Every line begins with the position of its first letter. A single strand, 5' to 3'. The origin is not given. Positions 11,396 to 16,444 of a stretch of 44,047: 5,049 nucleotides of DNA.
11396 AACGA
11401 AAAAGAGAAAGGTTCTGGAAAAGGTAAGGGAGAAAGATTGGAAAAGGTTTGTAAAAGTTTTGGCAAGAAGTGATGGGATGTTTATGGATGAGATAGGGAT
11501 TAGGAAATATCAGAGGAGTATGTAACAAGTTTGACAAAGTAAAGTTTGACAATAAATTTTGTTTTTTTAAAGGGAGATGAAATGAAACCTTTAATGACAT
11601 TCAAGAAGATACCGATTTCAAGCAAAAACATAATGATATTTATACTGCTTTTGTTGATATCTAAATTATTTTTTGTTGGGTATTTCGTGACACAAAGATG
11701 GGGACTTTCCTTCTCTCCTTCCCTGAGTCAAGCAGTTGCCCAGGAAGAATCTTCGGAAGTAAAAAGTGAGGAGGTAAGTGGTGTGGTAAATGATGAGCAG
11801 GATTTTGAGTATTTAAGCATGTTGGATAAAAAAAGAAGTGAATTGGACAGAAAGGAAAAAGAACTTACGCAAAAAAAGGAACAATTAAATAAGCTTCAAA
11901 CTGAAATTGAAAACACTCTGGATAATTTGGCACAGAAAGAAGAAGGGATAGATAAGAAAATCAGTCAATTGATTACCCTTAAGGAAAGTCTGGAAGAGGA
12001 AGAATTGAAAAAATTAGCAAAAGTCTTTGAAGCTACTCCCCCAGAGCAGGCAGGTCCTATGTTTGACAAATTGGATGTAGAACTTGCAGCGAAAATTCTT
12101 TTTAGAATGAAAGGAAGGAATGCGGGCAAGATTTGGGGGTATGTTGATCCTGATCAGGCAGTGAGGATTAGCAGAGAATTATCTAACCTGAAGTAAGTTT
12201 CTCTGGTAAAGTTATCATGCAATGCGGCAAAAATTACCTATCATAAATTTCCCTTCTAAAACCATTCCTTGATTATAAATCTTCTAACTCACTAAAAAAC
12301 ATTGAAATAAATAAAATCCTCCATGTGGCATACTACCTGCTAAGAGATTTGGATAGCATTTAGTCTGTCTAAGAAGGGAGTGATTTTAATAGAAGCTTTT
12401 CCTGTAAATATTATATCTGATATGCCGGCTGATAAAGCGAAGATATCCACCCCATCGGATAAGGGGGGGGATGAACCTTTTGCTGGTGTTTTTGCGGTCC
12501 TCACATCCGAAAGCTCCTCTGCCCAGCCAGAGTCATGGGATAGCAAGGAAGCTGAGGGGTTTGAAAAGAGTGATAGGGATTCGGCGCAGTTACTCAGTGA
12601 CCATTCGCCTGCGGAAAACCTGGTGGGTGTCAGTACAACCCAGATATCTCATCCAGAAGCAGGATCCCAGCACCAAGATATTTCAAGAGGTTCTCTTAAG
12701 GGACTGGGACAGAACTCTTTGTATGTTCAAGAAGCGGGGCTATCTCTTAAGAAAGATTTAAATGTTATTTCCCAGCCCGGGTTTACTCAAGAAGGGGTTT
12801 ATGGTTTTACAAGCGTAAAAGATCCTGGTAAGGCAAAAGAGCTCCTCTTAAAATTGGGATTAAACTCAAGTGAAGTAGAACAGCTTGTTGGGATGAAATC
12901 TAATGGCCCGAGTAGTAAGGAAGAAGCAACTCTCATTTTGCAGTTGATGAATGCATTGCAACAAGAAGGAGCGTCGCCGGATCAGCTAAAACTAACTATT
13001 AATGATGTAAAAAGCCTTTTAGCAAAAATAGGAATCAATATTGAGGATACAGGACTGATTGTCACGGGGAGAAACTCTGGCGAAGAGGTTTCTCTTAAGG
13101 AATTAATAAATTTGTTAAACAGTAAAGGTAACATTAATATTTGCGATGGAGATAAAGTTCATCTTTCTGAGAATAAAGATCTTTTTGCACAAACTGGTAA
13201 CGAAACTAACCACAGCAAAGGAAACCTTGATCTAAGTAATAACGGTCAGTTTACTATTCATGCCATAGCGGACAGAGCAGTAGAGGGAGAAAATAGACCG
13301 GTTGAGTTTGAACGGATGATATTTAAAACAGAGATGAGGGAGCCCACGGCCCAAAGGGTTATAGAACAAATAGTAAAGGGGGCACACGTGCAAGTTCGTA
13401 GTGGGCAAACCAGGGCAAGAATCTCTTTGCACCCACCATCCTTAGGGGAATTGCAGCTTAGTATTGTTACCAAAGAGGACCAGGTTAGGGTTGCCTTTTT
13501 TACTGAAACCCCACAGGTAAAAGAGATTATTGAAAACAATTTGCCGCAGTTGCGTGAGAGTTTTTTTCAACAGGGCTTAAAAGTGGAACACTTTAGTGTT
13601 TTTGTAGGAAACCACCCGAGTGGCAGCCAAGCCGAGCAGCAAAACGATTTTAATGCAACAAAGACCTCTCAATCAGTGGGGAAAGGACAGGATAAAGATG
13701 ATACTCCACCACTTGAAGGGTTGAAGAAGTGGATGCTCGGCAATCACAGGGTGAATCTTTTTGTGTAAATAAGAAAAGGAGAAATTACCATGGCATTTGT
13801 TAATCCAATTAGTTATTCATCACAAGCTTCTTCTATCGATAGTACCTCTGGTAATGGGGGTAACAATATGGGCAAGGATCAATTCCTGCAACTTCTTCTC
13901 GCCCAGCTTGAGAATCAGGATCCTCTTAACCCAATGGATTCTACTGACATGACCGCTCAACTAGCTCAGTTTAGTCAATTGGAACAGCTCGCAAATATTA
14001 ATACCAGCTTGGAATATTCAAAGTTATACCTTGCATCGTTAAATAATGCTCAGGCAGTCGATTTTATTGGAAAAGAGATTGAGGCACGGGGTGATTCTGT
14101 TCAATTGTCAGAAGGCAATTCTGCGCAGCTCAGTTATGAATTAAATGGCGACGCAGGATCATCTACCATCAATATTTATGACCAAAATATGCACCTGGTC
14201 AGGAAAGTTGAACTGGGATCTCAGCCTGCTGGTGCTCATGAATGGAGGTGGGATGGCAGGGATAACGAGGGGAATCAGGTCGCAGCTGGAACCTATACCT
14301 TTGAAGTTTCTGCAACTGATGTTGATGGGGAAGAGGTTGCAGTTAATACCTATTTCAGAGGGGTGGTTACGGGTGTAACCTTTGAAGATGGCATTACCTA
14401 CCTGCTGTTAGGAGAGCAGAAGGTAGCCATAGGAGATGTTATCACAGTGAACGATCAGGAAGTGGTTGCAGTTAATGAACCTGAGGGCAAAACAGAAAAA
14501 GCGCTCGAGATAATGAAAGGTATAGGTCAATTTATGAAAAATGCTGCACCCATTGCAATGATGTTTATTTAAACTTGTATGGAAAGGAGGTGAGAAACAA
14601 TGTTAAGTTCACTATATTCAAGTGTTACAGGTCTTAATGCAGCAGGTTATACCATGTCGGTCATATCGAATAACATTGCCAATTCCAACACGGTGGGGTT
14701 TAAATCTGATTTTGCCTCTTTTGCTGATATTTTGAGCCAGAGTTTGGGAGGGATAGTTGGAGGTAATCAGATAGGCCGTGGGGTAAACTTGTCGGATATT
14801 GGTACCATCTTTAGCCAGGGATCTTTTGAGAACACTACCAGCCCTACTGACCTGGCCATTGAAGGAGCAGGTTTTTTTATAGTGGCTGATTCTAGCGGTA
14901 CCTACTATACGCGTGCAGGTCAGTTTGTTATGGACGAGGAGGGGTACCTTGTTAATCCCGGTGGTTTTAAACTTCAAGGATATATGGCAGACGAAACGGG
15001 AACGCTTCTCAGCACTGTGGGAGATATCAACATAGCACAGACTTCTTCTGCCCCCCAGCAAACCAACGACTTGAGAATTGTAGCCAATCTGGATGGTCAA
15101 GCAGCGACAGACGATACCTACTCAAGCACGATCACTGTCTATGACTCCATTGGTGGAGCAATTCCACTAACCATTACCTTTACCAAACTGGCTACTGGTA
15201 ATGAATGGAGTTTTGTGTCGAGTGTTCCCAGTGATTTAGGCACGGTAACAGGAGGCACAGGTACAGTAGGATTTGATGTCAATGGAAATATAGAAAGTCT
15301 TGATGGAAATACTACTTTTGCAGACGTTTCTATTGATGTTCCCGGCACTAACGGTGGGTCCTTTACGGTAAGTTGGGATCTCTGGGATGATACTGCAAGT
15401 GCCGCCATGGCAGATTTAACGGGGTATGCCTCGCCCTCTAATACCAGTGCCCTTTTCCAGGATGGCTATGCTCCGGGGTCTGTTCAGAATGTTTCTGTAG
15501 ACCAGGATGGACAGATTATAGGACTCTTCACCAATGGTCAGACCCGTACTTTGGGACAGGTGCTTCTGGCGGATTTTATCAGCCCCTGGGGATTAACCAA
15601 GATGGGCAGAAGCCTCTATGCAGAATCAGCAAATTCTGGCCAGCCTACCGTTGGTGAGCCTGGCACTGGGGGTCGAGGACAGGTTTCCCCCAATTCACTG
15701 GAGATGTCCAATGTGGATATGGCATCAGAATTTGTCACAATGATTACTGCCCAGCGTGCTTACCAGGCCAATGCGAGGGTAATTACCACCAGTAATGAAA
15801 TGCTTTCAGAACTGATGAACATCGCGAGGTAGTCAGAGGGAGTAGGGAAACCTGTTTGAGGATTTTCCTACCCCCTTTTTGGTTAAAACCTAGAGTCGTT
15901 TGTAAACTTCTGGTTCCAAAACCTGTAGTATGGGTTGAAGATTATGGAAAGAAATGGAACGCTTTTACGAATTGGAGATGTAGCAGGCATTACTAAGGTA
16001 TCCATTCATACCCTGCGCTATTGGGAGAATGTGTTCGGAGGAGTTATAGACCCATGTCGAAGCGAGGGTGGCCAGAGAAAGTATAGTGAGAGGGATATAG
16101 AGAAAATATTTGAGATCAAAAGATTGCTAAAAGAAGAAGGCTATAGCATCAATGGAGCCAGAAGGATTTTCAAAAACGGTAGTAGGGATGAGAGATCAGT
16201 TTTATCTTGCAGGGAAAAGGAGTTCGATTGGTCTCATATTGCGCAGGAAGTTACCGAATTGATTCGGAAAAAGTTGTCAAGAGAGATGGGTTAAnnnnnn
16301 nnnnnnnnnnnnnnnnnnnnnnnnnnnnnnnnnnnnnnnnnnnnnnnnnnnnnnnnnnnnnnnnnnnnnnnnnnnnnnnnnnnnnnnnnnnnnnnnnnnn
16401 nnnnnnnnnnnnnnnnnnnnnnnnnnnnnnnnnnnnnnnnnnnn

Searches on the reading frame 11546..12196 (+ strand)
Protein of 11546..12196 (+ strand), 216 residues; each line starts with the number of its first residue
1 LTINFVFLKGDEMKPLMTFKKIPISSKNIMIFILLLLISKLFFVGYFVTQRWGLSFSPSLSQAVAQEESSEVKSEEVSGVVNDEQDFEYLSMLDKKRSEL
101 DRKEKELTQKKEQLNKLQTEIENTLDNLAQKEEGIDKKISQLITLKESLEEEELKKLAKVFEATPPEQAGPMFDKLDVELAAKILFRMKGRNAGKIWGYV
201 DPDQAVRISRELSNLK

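Call 7: search_protein_families(library=pfam, proteins=[window:11546-12196:+], max_evalue=0.001)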
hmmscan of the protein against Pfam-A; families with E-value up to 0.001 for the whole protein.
window:11546-12196:+ (216 aa): 1 family
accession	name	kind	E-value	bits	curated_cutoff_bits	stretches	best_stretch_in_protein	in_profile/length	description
PF03448.22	MgtE_N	-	4.9e-06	27.4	25.9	1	146-213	7-74/102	MgtE intracellular N domain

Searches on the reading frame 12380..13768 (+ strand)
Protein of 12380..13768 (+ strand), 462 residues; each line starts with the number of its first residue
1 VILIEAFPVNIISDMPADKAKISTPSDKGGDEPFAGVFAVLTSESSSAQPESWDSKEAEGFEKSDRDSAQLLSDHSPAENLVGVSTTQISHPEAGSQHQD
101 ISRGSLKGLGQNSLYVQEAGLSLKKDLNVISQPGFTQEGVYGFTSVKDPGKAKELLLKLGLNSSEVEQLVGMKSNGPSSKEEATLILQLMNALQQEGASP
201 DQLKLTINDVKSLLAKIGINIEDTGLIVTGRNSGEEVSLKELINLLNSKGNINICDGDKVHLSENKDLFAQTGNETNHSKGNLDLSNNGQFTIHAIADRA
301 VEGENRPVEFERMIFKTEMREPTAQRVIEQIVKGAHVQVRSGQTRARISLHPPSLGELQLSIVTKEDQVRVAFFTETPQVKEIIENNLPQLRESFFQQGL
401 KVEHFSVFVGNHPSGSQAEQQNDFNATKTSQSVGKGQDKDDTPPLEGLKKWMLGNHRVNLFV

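Call 7: search_protein_families(library=pfam, proteins=[window:12380-13768:+], max_evalue=0.001)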
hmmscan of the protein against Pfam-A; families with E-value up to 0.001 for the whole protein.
window:12380-13768:+ (462 aa): 1 family
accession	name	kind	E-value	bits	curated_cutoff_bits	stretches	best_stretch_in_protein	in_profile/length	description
PF02120.21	Flg_hook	-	2.2e-22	79.1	29.8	1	336-413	5-82/85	Flagellar hook-length control protein FliK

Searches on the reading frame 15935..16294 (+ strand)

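Call 7: search_protein_families(library=pfam, proteins=[window:15935-16294:+], max_evalue=0.001)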
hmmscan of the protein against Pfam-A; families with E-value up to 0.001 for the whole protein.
window:15935-16294:+ (119 aa): 2 families
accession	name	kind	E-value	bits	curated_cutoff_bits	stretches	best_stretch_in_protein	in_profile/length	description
PF13411.12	MerR_1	-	3.6e-18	65.9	21.6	1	12-80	2-67/69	MerR HTH family regulatory protein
PF00376.29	MerR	-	6.2e-09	36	28.2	1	12-50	1-38/38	MerR family regulatory protein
